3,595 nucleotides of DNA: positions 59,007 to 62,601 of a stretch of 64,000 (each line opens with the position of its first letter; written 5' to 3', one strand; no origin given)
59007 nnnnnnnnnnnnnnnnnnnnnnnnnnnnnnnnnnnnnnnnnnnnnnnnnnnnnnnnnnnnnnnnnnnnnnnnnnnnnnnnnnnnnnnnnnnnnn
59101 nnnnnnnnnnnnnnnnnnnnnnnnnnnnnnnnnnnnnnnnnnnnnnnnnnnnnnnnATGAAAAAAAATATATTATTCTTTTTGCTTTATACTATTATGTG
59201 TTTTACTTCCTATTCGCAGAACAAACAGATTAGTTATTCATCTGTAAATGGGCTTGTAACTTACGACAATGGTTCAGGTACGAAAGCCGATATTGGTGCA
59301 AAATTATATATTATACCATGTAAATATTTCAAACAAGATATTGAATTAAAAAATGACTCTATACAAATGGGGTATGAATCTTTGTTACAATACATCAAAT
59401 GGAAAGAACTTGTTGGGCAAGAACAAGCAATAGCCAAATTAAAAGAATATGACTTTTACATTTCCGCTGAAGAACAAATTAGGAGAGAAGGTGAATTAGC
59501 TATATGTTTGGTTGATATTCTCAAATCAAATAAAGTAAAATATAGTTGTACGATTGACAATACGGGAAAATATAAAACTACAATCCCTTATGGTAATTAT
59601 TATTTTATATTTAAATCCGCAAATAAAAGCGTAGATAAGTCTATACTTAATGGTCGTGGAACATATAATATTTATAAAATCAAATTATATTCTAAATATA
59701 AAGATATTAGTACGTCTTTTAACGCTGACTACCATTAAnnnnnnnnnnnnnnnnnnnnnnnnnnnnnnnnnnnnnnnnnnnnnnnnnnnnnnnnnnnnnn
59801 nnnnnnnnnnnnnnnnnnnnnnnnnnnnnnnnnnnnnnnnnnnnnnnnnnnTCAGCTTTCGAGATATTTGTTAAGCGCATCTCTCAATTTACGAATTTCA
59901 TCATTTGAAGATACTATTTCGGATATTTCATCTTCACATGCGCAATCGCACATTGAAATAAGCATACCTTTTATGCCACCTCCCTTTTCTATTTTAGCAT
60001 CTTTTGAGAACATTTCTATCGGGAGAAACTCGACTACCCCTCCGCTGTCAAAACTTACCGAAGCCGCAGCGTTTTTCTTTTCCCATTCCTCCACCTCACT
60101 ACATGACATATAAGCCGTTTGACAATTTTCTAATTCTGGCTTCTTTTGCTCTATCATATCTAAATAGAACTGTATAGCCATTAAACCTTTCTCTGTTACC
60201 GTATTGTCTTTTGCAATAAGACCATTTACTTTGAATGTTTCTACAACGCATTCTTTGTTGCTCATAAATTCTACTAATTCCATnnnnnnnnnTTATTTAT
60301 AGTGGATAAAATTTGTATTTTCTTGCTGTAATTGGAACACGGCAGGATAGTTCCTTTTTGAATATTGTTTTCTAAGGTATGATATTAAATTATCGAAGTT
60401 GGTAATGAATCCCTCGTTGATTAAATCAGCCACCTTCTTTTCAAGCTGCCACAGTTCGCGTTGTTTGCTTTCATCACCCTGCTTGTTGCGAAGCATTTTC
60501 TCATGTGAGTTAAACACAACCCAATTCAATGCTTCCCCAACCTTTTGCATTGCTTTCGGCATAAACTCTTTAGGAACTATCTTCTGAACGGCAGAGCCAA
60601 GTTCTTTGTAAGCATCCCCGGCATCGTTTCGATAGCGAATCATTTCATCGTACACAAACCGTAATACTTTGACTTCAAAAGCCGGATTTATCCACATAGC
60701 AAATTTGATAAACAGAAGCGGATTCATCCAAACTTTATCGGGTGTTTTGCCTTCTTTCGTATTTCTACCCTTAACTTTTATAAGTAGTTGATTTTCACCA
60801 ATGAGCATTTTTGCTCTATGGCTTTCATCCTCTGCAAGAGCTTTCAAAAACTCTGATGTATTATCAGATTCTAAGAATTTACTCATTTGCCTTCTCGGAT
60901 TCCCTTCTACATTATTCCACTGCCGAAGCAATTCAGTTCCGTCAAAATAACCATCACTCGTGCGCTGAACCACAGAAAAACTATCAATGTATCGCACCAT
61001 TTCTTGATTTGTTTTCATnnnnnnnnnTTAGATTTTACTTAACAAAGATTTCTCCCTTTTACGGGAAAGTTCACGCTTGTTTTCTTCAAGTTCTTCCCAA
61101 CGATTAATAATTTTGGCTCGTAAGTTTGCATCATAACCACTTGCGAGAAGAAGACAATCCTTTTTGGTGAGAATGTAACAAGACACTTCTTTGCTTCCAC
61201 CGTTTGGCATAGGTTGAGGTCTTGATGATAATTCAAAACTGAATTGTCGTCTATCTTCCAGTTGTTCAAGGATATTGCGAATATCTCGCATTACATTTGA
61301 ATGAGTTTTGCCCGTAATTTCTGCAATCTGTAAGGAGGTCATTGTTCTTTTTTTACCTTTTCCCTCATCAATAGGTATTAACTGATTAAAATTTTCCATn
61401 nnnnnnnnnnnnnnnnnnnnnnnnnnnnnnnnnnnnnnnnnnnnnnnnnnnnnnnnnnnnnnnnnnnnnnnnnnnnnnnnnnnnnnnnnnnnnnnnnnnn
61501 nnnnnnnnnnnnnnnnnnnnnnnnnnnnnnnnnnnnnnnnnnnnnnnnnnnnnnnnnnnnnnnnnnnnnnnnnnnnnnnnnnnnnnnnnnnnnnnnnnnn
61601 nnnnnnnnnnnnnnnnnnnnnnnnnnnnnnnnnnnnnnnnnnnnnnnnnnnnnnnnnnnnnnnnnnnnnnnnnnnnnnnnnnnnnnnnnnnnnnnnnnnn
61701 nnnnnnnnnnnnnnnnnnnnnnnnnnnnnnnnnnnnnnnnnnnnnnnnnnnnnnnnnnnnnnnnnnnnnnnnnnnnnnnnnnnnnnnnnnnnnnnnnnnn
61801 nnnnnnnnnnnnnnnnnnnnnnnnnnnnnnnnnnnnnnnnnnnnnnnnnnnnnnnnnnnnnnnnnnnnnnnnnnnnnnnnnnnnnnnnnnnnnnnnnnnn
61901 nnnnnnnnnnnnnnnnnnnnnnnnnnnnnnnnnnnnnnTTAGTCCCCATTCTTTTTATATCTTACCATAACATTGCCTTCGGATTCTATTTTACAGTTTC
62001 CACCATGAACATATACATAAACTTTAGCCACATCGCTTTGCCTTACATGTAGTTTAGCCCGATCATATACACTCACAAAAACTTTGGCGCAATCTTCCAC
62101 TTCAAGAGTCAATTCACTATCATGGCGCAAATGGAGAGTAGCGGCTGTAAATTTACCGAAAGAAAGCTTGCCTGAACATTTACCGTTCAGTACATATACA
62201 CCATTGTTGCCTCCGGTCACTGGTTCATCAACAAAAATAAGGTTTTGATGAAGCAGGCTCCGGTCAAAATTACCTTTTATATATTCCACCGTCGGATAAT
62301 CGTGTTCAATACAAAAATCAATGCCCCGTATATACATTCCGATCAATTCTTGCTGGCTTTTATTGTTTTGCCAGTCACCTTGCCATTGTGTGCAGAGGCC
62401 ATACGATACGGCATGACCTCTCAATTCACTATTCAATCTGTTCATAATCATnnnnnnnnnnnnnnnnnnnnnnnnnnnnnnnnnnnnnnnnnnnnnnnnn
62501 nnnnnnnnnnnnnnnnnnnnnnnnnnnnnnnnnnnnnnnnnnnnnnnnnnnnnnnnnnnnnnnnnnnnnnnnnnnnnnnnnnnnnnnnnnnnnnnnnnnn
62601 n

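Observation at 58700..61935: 3.2 kb AT-rich insertion inside the second tail module carrying Rha, KilA-N, a secreted protein and a tRNA 3'-end-like fragment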

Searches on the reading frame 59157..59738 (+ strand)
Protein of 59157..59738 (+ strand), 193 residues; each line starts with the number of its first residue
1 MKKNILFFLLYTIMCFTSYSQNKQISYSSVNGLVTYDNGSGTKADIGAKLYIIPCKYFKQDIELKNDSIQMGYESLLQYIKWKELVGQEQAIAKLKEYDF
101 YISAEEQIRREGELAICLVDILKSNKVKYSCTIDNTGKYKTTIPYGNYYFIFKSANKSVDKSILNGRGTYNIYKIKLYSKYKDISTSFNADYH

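Call 6: search_protein_families(library=pfam, proteins=[window:59157-59738:+], max_evalue=0.01)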
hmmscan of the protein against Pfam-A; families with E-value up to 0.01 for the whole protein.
window:59157-59738:+ (193 aa): 0 families

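Call 7: search_protein_families(library=phrogs, proteins=[window:59157-59738:+], max_evalue=0.001)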
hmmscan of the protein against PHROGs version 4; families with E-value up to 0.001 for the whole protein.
window:59157-59738:+ (193 aa): 1 family
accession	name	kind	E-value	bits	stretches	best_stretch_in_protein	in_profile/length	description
phrog_31994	-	unknown function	0.00041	21.5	1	98-171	60-129/133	-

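Call 49: search_protein_families(library=padloc, proteins=[window:59157-59738:+], max_evalue=0.01)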
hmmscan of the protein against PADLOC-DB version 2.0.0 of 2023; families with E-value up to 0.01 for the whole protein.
window:59157-59738:+ (193 aa): 0 families

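Call 50: find_homologous_proteins(query=window:59157-59738:+, max_evalue=0.001)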
Query window:59157-59738:+ (193 aa): 11 proteins with E <= 0.001 among 112 candidates.
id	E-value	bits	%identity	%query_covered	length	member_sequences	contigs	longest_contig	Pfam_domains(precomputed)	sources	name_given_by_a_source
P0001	1.0e-120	418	99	100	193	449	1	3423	-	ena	-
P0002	1.2e-112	392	99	94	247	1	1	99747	-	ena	-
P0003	5.0e-112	390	99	93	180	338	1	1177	-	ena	-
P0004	3.4e-106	371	89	99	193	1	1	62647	-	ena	-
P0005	4.0e-94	331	85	100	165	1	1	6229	-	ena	-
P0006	2.7e-90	319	88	88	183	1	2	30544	-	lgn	-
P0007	8.6e-82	291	100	70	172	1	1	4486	-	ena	-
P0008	8.2e-78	278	97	69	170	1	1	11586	-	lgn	-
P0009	1.0e-75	271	98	66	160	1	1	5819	-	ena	-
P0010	5.2e-63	230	100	56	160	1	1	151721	-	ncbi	-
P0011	1.3e-4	40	67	22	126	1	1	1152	-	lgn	-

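Call 63: search_protein_representatives(protein=window:59157-59738:+)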
Query: 193 residues. Proteins with E-value up to 0.001 (for the whole library): 40; up to 1e-10: 15; up to 1e-30: 5. The best 40 are listed.
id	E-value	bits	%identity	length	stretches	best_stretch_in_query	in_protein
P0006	8.6e-91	318.9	87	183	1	1-171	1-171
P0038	4.7e-56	205.7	100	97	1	1-97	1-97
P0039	4.6e-47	176.4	92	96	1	105-193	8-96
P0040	1.5e-39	151.9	41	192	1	1-193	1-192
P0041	8.1e-37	143.0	99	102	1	1-69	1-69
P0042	1.8e-26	109.3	75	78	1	14-88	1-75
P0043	2.2e-26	109.0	93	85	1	71-132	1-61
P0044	7.3e-24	100.7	96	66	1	1-52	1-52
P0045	6.2e-21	91.2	98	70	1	71-118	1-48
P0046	1.9e-19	86.4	92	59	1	145-193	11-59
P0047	1.5e-16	76.9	91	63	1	1-44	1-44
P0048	1.8e-14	70.1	31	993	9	116-152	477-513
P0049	4.2e-14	68.9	92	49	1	155-193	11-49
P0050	8.5e-14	67.9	38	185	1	13-181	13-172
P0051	2.6e-11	59.9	97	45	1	124-154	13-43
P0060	4.2e-07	46.1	28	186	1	7-182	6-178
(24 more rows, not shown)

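Call 66: find_encoding_contigs(protein=P0040, flank=6000, max_places=4)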
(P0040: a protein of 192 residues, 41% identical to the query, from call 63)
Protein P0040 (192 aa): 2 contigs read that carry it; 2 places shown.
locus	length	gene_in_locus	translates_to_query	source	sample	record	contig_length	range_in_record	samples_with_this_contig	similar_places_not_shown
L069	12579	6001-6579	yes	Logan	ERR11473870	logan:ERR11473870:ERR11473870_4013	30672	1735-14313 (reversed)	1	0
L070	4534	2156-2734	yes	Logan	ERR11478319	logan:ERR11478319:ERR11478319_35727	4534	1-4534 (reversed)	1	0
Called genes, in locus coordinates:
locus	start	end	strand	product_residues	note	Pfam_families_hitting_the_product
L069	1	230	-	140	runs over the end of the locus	-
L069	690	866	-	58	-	-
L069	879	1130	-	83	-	-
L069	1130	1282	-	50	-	-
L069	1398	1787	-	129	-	PF10544:T5orf172, PF13455:MUG113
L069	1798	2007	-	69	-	-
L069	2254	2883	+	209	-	PF00717:Peptidase_S24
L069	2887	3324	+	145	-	-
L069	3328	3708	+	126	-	-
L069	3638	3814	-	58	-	-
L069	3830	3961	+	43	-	-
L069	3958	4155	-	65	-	-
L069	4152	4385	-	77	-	-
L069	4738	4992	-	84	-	-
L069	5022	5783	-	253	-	PF09669:Phage_pRha, PF03374:ANT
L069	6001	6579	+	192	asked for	-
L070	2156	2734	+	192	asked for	-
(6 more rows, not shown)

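Call 67: find_encoding_contigs(protein=P0060, flank=6000, max_places=4)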
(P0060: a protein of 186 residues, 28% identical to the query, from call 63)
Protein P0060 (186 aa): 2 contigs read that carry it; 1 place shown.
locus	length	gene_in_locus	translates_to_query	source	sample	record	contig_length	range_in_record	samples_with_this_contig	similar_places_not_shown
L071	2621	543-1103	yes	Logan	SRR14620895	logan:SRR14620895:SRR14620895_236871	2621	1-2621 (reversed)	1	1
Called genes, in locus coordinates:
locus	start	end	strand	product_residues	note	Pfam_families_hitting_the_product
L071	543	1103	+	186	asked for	-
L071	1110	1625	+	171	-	-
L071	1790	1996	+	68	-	-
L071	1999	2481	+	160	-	PF10097:DUF2335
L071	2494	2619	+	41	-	?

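Call 70: predict_structure(alignment_id=A2)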
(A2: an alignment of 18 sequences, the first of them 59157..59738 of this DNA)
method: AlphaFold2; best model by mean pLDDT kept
length: 193 residues; sequences in the alignment: 18
mean_pLDDT: 90.4   pTM: 0.80
mean pLDDT of the five models: 90.4, 90.2, 90.1, 88.9, 88.8
residues with pLDDT >= 90: 140; 70-90: 40; 50-70: 13; < 50: 0
segments of 3 or more residues with pLDDT < 50: none
pLDDT, mean of each block of 10 residues (from residue 1): 79 71 82 95 96 90 93 92 96 94 95 93 86 96 96 93 88 96 92 64
secondary structure, 60 per line:
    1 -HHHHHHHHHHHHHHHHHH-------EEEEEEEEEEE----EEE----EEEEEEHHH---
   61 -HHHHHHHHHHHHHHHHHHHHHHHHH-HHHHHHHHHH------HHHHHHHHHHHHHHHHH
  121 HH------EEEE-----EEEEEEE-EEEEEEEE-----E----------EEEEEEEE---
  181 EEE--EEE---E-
elements in order: H2-19 E27-37 E42-44 E49-54 H62-86 H88-97 H104-122 E129-132 E138-144 E146-153 E170-177 E181-183 E186-188

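Call 75: fold_search(model_id=the predicted structure, library=viral)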
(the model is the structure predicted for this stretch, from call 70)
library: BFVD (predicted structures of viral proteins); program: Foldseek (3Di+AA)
matches with E <= 10: 293; with E <= 0.001: 2
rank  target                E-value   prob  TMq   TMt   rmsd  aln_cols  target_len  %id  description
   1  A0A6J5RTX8            4.7e-05  1.00  0.36  0.29   6.1       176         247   11  Uncharacterized protein [uncultured Caudovirales phage]
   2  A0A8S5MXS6            2.5e-04  1.00  0.38  0.15   3.8       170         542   10  Tail collar fiber protein [Myoviridae sp. ctRRy11]
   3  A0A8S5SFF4            3.7e-03  0.99  0.42  0.40   7.3       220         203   11  Type VI secretion protein [Siphoviridae sp. ct4085]
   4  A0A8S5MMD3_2          5.1e-03  1.00  0.33  0.07   3.6       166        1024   10  Baseplate J like protein [Siphoviridae sp. ctxc31]
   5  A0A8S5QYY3            8.5e-03  1.00  0.31  0.09   3.4       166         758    5  Tail collar fiber protein [Myoviridae sp. ctLtm40]
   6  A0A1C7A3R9            9.1e-03  0.97  0.29  0.22   5.4       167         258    7  VP6 [Haloarcula californiae icosahedral virus 1]
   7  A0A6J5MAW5            9.7e-03  0.98  0.39  0.24   7.2       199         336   11  Uncharacterized protein [uncultured Caudovirales phage]
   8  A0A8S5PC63            9.7e-03  0.87  0.28  0.31  10.3       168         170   10  Actin-like protein [Siphoviridae sp. ctuka10]
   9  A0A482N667            1.1e-02  0.99  0.31  0.51   7.4       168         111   10  (no name in the UniProt tables at hand)
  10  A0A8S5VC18            1.2e-02  1.00  0.37  0.42  10.9       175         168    9  Uncharacterized protein [Siphoviridae sp. ctmJp3]
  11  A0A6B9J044            1.2e-02  0.99  0.33  0.10   6.2       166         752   10  Hemagglutinin protein [Vibrio phage NF]
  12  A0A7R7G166            1.3e-02  1.00  0.37  0.26   5.1       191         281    9  (no name in the UniProt tables at hand)
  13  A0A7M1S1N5            1.3e-02  0.69  0.25  0.31   6.8       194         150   11  Uncharacterized protein [uncultured phage cr112_1]
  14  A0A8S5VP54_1          2.0e-02  0.99  0.32  0.05   4.2       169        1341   10  (no name in the UniProt tables at hand)
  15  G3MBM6                2.2e-02  1.00  0.38  0.21   4.0       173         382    8  Gp160 [Bacillus phage G]
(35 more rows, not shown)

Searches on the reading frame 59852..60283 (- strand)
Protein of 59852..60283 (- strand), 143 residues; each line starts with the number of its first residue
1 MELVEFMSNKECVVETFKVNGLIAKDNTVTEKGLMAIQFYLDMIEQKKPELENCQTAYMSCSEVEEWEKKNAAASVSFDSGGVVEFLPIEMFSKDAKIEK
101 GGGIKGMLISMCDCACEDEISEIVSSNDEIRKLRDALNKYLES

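Call 6: search_protein_families(library=pfam, proteins=[window:59852-60283:-], max_evalue=0.01)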
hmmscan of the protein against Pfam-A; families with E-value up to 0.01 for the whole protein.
window:59852-60283:- (143 aa): 0 families

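Call 7: search_protein_families(library=phrogs, proteins=[window:59852-60283:-], max_evalue=0.001)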
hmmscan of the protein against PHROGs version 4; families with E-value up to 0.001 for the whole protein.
window:59852-60283:- (143 aa): 0 families

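Call 49: search_protein_families(library=padloc, proteins=[window:59852-60283:-], max_evalue=0.01)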
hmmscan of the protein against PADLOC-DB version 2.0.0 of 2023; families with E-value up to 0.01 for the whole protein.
window:59852-60283:- (143 aa): 0 families

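Call 51: find_homologous_proteins(query=window:59852-60283:-, max_evalue=0.001)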
Query window:59852-60283:- (143 aa): 26 proteins with E <= 0.001 among 31 candidates.
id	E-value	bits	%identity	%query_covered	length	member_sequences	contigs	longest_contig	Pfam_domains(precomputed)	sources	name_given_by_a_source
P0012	7.8e-86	303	99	100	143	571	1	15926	-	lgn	-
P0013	2.0e-77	276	100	90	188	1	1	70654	PF09669.16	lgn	-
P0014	7.8e-77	274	94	100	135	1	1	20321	-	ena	-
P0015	1.9e-63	230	84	100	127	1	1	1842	-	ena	-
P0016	8.8e-63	228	99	76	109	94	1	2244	-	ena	-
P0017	6.5e-57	209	100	70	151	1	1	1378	-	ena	-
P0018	2.2e-54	201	97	68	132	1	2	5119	-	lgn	-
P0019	5.7e-54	200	74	100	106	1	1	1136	-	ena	-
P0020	1.1e-49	186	91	68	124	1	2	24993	-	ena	-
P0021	2.7e-49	185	88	73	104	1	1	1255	-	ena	-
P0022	1.2e-46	176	100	59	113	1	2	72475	-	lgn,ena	-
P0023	2.9e-45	172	63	100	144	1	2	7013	-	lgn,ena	-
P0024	1.2e-43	166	99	57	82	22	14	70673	-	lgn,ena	-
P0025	3.4e-43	165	100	55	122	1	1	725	-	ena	-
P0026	9.8e-42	160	94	58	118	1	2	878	-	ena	-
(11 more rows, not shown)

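Call 62: predict_structure(alignment_id=A1)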
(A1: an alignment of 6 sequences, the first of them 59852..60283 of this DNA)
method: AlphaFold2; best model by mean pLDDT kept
length: 143 residues; sequences in the alignment: 6
mean_pLDDT: 49.2   pTM: 0.39
mean pLDDT of the five models: 49.2, 42.5, 41.8, 41.8, 38.4
residues with pLDDT >= 90: 0; 70-90: 6; 50-70: 57; < 50: 80
segments of 3 or more residues with pLDDT < 50: 2-5, 50-57, 76-85, 88-143
pLDDT, mean of each block of 10 residues (from residue 1): 50 68 68 59 52 50 65 49 46 39 32 31 36 45 42
secondary structure, 60 per line:
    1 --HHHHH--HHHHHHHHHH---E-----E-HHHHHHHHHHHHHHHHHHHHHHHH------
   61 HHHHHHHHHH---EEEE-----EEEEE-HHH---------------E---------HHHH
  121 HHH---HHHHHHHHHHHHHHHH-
elements in order: H3-7 H10-19 H31-54 H61-70 E74-77 E83-87 H117-123 H127-142

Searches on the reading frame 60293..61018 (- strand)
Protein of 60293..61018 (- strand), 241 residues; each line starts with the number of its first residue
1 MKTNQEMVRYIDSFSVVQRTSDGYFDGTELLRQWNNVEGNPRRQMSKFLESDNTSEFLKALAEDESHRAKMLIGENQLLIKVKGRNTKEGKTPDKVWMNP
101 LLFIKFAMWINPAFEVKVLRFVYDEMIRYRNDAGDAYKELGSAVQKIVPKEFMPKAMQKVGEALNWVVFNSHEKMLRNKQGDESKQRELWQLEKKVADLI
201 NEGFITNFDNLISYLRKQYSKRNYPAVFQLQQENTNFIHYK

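Call 6: search_protein_families(library=pfam, proteins=[window:60293-61018:-], max_evalue=0.01)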
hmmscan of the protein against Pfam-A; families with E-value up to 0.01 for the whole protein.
window:60293-61018:- (241 aa): 2 families
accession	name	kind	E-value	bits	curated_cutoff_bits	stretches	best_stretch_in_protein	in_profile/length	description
PF04383.19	KilA-N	-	4.7e-16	59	23.8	1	10-123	3-102/107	KilA-N domain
PF21861.2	RepB_C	-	0.00077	19.8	27.3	1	194-238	9-49/58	Replication protein RepB, C-terminal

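Call 7: search_protein_families(library=phrogs, proteins=[window:60293-61018:-], max_evalue=0.001)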
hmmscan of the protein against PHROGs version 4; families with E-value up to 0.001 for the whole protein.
window:60293-61018:- (241 aa): 3 families
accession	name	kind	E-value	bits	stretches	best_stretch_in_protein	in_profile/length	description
phrog_6095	-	lysis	3.1e-14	54.1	1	14-152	10-137/217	amidase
phrog_129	-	transcription regulation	9.1e-11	43.1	1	19-128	15-110/273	transcriptional regulator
phrog_2812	-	unknown function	1e-09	39.3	1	44-134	36-112/288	-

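Call 49: search_protein_families(library=padloc, proteins=[window:60293-61018:-], max_evalue=0.01)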
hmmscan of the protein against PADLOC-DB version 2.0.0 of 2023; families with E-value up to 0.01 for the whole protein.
window:60293-61018:- (241 aa): 0 families

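Call 60: search_solved_structures(query=window:60293-61018:-, max_evalue=1)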
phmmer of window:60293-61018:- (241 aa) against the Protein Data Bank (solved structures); distinct sequences matched with E-value up to 1: 0.

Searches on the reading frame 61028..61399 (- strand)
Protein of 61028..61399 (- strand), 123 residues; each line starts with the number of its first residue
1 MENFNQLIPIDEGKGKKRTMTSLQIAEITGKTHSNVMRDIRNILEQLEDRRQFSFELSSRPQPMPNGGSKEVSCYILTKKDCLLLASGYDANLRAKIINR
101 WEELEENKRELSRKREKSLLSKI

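Call 6: search_protein_families(library=pfam, proteins=[window:61028-61399:-], max_evalue=0.01)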
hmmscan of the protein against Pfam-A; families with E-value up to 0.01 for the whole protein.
window:61028-61399:- (123 aa): 1 family
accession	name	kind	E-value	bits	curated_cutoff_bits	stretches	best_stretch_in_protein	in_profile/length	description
PF09669.15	Phage_pRha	-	2e-21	76.8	29.9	1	20-106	1-91/91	Phage regulatory protein Rha (Phage_pRha)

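Call 7: search_protein_families(library=phrogs, proteins=[window:61028-61399:-], max_evalue=0.001)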
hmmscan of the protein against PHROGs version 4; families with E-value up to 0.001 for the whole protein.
window:61028-61399:- (123 aa): 11 families
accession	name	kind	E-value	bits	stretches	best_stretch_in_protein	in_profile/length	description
phrog_63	-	transcription regulation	3.2e-23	83.7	1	2-111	115-225/431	anti-repressor Ant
phrog_10324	-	transcription regulation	8.5e-20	72.5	1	17-114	3-100/205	anti-repressor Ant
phrog_8235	-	transcription regulation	3.4e-19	70.3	1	17-111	10-108/219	anti-repressor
phrog_373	-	transcription regulation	1.1e-14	55.5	1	4-110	84-190/373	anti-repressor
phrog_1726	-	transcription regulation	1.3e-13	52.4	1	8-113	7-123/264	anti-repressor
phrog_2657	-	transcription regulation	4.6e-13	50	1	18-119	22-126/243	transcriptional regulator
phrog_518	-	transcription regulation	5.5e-11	43.5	1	4-90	11-89/268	Rha-like transcriptional regulator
phrog_4936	-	transcription regulation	2.1e-09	38.7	1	16-108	11-120/257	transcriptional regulator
phrog_18886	-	unknown function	5.9e-07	30.2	1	19-97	18-95/269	-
phrog_821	-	transcription regulation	0.00011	22.8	1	19-99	163-242/324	transcriptional regulator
phrog_15204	-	transcription regulation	0.00037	21.2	1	4-56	24-72/79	anti-repressor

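Call 49: search_protein_families(library=padloc, proteins=[window:61028-61399:-], max_evalue=0.01)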
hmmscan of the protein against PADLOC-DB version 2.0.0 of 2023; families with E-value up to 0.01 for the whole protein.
window:61028-61399:- (123 aa): 1 family
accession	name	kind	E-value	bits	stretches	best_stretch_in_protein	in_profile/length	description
PDLC04861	PDC-S05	-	0.0033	15.3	1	20-48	30-58/83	-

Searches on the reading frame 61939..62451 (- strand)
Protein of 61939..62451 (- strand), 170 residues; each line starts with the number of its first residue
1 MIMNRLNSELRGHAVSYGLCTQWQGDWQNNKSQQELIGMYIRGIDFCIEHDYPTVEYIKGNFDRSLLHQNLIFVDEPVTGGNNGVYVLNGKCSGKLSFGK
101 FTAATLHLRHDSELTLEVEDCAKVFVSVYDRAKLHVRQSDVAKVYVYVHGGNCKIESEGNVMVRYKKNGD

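Call 6: search_protein_families(library=pfam, proteins=[window:61939-62451:-], max_evalue=0.01)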
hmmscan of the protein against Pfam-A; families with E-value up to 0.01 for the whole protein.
window:61939-62451:- (170 aa): 0 families

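Call 7: search_protein_families(library=phrogs, proteins=[window:61939-62451:-], max_evalue=0.001)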
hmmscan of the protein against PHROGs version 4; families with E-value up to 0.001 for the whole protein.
window:61939-62451:- (170 aa): 1 family
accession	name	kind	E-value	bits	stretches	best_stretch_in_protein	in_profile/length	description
phrog_10156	-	unknown function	1.8e-38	132.8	1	5-167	5-166/167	-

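Call 27: find_related_loci(query=window:61939-62451:-, collection=viral_contigs, flank=8000)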
Query window:61939-62451:- (170 aa) in viral_contigs; peptide patterns used: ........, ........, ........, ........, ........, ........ (x = any residue, [..] = any of these).
78 stretches matched a pattern; 55 encode a relative of the query (tblastn E <= 1e-3); 54 distinct loci.
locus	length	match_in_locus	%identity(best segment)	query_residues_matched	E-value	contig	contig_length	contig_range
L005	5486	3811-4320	100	1-170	6e-116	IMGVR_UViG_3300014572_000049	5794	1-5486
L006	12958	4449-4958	100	1-170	8e-116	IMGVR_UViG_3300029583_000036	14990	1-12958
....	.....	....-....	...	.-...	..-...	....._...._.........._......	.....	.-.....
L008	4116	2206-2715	100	1-170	5e-117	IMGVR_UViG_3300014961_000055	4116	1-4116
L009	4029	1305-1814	100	1-170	3e-117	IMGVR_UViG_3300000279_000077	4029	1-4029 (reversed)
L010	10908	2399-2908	99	1-170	7e-115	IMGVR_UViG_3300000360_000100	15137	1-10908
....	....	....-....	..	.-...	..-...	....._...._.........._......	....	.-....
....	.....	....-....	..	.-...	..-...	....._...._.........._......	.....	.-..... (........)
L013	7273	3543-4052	97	1-170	6e-112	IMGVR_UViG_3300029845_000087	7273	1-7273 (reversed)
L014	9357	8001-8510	97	1-170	6e-112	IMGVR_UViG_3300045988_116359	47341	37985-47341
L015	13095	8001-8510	96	1-170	8e-112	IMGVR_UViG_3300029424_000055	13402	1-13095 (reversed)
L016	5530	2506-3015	96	1-170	1e-111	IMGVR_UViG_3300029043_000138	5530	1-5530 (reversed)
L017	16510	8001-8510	95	1-170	4e-111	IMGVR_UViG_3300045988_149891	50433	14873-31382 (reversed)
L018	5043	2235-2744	95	1-170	2e-111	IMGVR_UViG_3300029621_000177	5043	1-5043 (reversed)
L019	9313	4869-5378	95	1-170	3e-110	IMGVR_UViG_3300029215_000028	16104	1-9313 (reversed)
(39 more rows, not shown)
